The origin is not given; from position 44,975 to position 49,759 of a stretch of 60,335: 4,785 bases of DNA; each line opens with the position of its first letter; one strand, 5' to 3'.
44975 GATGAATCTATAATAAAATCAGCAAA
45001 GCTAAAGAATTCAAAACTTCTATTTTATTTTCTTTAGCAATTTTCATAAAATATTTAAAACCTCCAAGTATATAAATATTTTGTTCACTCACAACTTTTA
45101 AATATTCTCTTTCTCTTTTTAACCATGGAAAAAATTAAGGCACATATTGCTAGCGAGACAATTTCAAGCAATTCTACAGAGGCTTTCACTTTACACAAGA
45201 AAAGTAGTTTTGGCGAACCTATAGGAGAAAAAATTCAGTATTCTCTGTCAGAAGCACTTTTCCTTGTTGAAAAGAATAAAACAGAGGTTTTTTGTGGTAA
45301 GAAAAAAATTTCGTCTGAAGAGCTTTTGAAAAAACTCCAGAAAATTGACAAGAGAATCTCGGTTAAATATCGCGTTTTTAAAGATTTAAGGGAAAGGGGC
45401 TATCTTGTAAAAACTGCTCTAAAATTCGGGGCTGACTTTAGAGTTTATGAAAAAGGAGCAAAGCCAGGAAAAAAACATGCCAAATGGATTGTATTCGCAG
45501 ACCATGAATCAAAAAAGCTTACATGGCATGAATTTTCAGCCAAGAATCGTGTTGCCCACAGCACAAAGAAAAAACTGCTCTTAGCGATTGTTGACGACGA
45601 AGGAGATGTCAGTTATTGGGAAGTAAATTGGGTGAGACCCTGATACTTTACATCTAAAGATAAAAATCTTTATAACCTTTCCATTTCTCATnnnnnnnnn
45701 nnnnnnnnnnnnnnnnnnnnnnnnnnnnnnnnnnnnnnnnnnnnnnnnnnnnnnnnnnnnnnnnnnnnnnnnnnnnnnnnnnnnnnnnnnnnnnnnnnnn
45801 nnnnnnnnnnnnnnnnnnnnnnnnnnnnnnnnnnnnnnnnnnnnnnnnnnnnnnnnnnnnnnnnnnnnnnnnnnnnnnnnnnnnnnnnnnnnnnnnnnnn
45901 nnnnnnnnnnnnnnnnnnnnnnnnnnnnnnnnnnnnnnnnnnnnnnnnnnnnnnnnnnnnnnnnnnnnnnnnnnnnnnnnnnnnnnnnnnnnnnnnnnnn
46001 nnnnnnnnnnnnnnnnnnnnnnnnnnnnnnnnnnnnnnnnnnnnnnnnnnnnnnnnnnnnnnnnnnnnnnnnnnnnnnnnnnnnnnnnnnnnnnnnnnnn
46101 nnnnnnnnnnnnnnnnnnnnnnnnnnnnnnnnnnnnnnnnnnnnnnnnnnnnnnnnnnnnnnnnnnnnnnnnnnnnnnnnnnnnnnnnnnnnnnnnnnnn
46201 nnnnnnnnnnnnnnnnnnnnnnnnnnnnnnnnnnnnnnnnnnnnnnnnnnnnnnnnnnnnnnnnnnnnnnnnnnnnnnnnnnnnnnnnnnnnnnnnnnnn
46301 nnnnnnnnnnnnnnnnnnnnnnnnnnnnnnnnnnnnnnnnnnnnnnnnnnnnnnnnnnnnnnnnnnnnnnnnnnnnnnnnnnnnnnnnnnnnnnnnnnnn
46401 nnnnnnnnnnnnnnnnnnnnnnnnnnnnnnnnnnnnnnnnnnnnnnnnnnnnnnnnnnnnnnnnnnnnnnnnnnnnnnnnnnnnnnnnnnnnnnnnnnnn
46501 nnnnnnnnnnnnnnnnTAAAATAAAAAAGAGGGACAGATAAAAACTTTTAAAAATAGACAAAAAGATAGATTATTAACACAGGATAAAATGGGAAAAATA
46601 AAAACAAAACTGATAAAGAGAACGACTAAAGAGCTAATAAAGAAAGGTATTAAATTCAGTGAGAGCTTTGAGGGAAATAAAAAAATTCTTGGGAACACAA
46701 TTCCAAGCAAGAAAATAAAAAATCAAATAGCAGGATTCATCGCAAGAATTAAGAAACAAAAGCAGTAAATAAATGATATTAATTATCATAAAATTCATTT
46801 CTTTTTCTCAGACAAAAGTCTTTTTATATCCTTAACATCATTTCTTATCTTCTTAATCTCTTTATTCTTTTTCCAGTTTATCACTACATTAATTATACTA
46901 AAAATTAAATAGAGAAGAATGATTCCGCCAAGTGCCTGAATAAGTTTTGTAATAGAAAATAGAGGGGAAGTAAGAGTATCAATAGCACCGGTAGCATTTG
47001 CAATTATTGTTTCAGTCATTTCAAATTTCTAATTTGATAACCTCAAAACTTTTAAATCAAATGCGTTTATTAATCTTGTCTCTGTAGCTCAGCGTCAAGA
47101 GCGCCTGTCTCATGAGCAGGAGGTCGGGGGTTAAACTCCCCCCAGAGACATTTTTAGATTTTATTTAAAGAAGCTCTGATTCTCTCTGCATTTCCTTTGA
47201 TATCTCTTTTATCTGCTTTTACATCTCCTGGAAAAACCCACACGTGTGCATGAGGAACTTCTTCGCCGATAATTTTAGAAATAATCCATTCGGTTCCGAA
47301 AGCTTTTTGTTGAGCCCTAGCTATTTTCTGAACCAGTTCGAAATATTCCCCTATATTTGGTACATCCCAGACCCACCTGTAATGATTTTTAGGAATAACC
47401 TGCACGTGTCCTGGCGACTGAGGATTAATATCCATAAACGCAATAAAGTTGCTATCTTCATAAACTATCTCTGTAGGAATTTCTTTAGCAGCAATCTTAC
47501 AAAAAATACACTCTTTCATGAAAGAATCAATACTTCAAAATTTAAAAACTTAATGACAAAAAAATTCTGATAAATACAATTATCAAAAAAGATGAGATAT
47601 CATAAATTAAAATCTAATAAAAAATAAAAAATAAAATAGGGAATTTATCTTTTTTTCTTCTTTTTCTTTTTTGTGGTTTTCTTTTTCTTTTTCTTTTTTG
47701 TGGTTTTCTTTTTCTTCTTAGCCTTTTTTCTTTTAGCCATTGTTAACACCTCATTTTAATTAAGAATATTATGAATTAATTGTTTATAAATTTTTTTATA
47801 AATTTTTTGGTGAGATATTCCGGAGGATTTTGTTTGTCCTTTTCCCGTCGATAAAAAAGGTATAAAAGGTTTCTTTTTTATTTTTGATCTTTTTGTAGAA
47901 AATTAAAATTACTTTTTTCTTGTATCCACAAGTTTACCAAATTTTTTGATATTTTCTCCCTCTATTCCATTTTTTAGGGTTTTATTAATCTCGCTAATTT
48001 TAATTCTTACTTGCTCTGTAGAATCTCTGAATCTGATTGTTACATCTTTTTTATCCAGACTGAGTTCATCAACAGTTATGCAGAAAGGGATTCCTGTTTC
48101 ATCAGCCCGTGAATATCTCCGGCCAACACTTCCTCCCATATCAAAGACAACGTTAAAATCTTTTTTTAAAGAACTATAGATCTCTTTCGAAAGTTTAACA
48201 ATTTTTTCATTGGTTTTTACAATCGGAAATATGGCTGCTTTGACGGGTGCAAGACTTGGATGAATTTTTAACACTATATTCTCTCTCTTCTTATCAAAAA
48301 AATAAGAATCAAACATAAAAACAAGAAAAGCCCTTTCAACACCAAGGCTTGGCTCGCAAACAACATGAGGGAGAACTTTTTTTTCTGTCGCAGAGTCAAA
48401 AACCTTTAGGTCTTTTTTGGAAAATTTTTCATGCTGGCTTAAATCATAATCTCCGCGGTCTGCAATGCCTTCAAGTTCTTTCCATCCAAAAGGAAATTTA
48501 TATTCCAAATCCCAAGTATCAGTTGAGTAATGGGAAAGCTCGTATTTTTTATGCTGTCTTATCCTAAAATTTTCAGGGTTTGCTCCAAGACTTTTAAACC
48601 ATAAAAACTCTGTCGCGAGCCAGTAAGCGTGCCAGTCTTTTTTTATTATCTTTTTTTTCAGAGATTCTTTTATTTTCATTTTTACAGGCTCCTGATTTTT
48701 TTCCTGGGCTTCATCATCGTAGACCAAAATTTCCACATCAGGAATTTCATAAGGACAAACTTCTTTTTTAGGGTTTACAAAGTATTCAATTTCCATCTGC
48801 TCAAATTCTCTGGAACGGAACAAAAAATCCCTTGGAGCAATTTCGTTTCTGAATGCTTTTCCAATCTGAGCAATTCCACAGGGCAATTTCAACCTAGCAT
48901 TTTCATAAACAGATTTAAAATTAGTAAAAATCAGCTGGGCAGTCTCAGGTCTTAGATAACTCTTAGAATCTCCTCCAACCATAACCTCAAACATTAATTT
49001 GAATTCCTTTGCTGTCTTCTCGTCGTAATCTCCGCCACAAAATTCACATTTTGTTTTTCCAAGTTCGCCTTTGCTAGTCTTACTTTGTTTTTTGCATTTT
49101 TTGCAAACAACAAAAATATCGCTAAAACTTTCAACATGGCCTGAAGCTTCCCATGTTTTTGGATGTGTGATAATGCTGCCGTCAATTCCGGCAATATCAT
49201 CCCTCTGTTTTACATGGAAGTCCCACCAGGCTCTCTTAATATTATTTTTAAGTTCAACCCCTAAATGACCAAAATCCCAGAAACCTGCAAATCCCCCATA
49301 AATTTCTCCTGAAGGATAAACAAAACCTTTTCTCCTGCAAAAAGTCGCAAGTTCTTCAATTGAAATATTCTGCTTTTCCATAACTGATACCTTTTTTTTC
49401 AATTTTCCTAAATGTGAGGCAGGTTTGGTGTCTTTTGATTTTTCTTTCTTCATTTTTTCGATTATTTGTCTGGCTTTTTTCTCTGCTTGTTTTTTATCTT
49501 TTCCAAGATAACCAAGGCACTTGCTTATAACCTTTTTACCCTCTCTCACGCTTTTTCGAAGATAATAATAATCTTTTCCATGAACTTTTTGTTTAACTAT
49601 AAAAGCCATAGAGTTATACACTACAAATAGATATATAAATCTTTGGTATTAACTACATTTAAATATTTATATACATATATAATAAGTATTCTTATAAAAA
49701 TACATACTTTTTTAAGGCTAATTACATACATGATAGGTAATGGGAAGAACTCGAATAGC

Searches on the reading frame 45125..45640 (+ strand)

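Call 63: search_protein_families(library=pfam, proteins=[window:45125-45640:+], max_evalue=0.001)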
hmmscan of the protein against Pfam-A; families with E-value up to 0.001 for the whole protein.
window:45125-45640:+ (172 aa): 2 families
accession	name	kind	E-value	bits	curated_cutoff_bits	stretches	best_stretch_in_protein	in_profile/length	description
PF01974.23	tRNA_int_endo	-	1.4e-29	102.4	27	1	80-164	3-85/85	tRNA intron endonuclease, catalytic C-terminal domain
PF02778.19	tRNA_int_endo_N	-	1.1e-08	34.9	21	1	14-68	12-67/67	tRNA intron endonuclease, N-terminal domain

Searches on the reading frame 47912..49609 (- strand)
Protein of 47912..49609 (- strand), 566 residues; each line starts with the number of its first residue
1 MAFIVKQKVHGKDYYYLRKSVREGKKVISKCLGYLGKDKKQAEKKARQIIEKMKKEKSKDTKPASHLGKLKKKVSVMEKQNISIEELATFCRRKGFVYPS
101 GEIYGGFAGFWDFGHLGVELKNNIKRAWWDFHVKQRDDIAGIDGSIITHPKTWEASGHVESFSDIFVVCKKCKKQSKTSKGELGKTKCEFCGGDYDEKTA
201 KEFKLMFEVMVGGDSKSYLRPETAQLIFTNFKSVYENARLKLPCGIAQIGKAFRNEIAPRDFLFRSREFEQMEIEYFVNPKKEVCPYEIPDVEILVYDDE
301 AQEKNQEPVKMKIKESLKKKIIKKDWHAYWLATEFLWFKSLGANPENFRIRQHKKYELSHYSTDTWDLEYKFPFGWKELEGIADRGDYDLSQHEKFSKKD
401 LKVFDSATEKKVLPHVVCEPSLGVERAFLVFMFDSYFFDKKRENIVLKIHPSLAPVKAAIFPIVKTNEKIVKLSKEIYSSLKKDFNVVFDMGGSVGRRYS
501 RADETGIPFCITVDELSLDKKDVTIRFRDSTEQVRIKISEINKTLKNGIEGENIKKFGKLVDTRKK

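Call 63: search_protein_families(library=pfam, proteins=[window:47912-49609:-], max_evalue=0.001)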
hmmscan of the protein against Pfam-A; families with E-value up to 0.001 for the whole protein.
window:47912-49609:- (566 aa): 2 families
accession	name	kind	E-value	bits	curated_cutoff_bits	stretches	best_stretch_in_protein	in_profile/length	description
PF03129.25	HGTP_anticodon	-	4.3e-19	68.9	21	1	457-547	1-93/94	Anticodon binding domain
PF00587.30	tRNA-synt_2b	-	5.3e-08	33.6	29.3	1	214-430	8-174/179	tRNA synthetase class II core domain (G, H, P, S and T)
